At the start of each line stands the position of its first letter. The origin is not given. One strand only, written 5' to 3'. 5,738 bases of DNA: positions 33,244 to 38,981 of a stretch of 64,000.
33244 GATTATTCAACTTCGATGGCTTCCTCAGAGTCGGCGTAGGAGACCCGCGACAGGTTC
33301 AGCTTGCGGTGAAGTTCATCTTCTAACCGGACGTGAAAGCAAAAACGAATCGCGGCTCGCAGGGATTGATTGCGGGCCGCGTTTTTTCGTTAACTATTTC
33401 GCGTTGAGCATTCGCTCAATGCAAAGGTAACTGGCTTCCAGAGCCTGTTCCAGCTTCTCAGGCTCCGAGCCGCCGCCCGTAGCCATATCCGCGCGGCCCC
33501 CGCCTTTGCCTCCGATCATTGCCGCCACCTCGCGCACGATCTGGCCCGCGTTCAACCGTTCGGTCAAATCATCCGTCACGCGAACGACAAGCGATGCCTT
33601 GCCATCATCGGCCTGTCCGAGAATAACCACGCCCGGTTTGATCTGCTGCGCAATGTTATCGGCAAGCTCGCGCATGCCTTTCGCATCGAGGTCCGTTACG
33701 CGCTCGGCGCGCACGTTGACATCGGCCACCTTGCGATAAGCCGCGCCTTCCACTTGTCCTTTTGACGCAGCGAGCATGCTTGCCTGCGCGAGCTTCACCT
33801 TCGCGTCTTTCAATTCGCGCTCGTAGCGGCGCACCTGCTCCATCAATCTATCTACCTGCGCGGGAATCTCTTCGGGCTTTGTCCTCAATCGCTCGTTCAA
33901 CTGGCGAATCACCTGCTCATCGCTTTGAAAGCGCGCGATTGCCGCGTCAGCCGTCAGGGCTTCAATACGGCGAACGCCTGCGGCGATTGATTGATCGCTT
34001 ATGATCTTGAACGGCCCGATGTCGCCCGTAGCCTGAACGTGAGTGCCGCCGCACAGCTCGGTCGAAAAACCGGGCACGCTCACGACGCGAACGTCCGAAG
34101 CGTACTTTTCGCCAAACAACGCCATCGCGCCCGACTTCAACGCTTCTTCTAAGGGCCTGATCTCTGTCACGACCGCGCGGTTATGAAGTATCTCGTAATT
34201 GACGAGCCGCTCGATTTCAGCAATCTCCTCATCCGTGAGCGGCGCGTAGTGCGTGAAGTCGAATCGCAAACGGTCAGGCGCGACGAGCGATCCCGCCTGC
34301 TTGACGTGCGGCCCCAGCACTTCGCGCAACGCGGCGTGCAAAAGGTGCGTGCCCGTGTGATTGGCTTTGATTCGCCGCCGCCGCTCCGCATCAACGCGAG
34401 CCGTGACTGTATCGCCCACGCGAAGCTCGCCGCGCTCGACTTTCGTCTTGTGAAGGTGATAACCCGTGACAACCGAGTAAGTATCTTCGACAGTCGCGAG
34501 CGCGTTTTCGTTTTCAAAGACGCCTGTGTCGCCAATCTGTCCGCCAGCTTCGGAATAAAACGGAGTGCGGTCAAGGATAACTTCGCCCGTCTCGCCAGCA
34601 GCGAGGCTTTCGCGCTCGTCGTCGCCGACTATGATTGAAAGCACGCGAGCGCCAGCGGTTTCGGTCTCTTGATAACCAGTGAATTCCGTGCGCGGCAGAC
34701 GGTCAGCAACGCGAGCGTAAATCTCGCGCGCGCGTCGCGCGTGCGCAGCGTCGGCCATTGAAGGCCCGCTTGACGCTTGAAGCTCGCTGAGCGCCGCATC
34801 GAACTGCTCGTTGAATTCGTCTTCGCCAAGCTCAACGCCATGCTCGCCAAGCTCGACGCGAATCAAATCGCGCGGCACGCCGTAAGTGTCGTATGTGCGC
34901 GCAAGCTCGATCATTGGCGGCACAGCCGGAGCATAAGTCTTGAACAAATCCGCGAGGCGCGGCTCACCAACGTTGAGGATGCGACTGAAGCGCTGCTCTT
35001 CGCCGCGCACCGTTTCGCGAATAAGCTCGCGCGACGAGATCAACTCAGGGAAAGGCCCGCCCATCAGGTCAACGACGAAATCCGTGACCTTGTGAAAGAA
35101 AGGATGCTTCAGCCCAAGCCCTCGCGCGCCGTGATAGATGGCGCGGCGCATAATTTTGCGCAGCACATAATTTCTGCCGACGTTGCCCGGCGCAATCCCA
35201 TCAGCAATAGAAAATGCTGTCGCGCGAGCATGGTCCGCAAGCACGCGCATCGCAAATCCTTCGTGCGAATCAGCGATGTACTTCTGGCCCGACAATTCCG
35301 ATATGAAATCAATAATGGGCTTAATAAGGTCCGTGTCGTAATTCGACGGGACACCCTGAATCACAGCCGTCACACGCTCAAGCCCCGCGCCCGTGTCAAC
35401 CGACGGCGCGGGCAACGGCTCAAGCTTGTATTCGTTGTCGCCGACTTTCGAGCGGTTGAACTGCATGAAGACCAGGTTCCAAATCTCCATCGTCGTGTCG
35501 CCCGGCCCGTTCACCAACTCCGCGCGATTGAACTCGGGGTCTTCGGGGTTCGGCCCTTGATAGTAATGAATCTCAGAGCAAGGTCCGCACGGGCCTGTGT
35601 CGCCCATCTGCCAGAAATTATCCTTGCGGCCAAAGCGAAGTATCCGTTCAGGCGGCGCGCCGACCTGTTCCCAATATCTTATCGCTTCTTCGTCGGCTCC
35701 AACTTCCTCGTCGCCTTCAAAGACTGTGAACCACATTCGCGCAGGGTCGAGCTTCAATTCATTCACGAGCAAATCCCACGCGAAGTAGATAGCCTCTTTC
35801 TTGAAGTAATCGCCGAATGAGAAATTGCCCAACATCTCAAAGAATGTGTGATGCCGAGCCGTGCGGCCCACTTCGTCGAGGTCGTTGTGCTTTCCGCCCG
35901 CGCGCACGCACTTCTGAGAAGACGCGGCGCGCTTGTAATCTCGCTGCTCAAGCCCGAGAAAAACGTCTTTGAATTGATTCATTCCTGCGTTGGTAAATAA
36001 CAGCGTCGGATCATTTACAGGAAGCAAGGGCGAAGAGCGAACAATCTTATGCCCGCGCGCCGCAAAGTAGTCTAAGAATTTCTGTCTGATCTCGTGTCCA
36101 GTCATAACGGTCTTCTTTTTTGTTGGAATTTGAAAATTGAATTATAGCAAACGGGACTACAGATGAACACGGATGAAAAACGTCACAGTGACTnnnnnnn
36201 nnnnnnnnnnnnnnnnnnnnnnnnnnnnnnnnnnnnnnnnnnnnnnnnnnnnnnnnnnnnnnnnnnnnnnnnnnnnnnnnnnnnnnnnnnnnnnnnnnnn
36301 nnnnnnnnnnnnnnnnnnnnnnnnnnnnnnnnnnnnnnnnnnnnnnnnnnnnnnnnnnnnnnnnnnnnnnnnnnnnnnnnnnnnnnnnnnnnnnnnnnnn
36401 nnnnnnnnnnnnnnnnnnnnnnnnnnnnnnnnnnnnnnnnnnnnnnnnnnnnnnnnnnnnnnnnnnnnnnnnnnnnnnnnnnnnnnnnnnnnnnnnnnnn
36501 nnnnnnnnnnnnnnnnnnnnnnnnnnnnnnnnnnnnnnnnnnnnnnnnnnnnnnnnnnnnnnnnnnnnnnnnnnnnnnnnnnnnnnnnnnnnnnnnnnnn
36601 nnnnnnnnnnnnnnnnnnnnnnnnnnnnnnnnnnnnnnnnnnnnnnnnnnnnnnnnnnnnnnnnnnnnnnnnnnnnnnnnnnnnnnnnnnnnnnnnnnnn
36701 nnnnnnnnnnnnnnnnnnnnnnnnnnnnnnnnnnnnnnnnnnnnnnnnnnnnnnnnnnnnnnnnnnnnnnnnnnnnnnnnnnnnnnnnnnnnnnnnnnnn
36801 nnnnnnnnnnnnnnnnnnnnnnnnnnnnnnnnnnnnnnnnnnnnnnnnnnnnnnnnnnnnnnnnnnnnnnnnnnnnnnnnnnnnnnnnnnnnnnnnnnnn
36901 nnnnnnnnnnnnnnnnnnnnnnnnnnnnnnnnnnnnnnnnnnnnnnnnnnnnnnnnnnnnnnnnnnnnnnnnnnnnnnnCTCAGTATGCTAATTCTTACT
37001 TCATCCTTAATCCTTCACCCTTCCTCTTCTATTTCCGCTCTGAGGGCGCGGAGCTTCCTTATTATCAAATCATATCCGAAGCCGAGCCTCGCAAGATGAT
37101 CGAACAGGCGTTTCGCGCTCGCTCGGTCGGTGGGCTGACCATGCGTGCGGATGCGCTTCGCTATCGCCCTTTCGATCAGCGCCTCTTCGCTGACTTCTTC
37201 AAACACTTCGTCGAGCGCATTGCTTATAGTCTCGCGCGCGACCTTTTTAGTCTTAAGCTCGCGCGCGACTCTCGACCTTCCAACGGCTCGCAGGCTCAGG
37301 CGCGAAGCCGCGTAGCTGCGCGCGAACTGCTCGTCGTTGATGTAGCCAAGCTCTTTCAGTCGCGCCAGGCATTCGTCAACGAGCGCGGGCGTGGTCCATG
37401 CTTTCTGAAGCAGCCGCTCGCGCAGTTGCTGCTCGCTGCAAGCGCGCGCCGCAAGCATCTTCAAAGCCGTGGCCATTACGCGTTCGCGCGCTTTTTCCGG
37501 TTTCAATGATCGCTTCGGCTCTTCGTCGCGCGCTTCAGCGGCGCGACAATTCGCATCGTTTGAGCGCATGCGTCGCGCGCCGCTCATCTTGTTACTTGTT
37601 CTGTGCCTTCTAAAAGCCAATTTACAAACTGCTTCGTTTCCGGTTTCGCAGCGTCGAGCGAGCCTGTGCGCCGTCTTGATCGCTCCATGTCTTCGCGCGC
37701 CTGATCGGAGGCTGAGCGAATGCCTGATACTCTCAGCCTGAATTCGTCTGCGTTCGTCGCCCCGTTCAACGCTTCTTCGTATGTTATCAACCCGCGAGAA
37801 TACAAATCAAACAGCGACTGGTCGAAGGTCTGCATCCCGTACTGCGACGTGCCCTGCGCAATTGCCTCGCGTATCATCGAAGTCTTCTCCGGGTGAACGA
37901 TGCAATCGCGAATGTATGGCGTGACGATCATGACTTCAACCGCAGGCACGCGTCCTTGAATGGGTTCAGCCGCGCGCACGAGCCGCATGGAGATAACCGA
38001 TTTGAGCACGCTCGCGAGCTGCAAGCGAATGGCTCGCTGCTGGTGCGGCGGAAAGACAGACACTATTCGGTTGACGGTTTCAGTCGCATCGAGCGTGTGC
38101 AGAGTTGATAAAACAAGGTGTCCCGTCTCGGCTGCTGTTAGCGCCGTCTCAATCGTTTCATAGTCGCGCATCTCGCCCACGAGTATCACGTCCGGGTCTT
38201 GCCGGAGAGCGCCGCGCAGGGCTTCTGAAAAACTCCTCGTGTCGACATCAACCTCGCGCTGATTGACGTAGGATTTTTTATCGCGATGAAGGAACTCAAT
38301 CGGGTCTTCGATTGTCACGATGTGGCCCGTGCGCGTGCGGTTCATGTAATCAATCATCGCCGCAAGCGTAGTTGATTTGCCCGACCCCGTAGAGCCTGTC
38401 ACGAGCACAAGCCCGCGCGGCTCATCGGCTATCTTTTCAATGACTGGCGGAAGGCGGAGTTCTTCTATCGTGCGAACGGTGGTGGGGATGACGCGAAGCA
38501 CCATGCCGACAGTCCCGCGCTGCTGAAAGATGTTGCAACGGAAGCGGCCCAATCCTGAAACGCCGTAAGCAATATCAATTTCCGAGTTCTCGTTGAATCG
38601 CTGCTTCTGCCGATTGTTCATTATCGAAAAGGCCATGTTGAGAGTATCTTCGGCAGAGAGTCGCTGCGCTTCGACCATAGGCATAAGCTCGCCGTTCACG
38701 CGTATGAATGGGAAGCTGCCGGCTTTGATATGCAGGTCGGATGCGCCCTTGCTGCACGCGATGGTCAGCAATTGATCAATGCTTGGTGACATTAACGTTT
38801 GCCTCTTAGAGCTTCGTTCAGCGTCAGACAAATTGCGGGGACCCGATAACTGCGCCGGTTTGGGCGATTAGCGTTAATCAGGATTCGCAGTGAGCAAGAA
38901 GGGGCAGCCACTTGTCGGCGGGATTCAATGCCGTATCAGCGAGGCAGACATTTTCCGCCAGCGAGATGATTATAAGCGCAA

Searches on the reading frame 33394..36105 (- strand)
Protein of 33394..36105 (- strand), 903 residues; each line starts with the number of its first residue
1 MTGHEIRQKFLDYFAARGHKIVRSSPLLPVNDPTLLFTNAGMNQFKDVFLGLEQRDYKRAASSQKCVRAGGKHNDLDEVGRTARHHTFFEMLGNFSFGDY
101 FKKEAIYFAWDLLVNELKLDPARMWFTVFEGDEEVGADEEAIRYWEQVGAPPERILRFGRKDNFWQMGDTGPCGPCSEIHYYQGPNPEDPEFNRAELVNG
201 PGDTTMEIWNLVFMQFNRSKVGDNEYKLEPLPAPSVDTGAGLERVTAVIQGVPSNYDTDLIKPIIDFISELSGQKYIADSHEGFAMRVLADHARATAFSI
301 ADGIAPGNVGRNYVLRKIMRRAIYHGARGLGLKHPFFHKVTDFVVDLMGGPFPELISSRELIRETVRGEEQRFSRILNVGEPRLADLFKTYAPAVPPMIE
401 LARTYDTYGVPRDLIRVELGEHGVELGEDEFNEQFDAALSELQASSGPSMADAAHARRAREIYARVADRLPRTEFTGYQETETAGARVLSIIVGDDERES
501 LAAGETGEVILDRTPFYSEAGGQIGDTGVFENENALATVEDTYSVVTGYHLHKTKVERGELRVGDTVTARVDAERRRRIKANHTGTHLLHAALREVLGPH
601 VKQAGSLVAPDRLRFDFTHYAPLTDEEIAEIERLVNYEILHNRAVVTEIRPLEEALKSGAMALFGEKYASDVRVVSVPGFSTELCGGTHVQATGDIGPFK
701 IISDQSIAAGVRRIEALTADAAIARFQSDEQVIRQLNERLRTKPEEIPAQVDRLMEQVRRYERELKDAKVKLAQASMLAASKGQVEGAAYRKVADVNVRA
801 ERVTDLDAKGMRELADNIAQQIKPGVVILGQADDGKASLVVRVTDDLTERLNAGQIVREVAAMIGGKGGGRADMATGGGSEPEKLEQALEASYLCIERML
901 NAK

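Call 40: search_protein_families(library=pfam, proteins=[window:33394-36105:-], max_evalue=0.00001)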
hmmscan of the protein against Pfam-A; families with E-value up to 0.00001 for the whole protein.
window:33394-36105:- (903 aa): 3 families
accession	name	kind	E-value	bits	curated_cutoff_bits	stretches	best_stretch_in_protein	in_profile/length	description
PF01411.24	tRNA-synt_2c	-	6.5e-188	626.2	30.3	1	5-575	1-552/552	tRNA synthetases class II (A)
PF07973.19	tRNA_SAD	-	4.9e-18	65.3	24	1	672-715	1-44/44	Threonyl and Alanyl tRNA synthetase second additional domain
PF02272.25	DHHA1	-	8.1e-17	62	25.9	1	797-892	3-96/102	DHHA1 domain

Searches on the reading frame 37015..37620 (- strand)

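Call 41: search_protein_families(library=pfam, proteins=[window:37015-37620:-], max_evalue=0.00001)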
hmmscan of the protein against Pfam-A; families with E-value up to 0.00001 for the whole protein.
window:37015-37620:- (201 aa): 2 families
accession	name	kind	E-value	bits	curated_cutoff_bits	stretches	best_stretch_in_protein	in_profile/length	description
PF02631.22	RecX_HTH2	-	4.6e-11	43.2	26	1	95-136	1-42/42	RecX, second three-helix domain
PF21982.2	RecX_HTH1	-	3.2e-06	27.5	26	1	50-88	3-40/40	RecX, first three-helix domain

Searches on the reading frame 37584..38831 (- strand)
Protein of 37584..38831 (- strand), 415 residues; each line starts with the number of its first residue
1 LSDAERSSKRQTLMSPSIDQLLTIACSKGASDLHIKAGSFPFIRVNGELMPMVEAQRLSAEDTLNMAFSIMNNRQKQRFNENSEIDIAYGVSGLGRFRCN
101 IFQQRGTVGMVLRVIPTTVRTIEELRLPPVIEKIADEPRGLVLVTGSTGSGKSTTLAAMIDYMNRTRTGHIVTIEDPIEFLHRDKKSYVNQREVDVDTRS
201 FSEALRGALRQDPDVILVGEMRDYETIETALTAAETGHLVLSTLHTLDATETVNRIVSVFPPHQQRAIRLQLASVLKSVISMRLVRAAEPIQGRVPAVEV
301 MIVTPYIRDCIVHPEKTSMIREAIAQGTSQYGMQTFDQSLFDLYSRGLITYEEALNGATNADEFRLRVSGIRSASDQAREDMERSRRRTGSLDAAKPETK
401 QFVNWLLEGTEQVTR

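Call 41: search_protein_families(library=pfam, proteins=[window:37584-38831:-], max_evalue=0.00001)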
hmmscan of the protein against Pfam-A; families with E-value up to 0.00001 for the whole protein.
window:37584-38831:- (415 aa): 1 family
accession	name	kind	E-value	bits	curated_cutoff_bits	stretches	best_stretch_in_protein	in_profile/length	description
PF00437.27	T2SSE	-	1.3e-48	166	24.9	1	13-291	7-284/370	Type II/IV secretion system protein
